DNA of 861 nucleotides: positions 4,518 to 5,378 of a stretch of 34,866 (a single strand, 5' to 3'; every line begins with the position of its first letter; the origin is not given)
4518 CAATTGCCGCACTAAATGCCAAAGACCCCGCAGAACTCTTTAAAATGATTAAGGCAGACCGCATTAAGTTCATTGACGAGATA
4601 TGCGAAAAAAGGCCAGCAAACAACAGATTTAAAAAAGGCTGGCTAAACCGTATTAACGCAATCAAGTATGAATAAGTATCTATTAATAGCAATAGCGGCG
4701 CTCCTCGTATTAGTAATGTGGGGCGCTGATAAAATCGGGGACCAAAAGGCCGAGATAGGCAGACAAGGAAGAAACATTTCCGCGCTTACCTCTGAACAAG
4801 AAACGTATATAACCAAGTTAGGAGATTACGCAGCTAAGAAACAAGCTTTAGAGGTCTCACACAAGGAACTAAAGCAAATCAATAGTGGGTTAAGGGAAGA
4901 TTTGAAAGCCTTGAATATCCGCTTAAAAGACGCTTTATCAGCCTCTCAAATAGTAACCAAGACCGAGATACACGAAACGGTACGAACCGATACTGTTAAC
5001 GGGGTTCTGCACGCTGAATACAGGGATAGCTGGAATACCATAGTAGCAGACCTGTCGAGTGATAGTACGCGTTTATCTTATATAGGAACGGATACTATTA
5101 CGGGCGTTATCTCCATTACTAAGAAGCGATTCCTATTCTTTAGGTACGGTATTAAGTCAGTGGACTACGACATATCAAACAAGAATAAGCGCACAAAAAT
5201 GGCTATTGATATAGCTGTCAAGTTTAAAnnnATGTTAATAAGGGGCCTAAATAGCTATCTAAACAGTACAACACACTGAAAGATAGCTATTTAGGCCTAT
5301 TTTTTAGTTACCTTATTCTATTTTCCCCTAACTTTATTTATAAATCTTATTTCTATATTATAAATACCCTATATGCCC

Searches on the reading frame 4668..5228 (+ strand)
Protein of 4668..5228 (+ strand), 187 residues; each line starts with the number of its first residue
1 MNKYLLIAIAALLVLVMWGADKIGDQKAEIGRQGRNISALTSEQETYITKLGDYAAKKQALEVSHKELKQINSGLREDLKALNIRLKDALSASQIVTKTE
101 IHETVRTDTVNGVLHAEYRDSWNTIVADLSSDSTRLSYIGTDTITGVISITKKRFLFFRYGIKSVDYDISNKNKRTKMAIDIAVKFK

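Call 45: search_protein_families(library=phrogs, proteins=[window:4668-5228:+], max_evalue=0.001)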
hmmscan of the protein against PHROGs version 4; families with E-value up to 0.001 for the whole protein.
window:4668-5228:+ (187 aa): 1 family
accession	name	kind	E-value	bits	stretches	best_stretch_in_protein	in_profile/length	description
phrog_14010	-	unknown function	5.6e-23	82.7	1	2-179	2-188/197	-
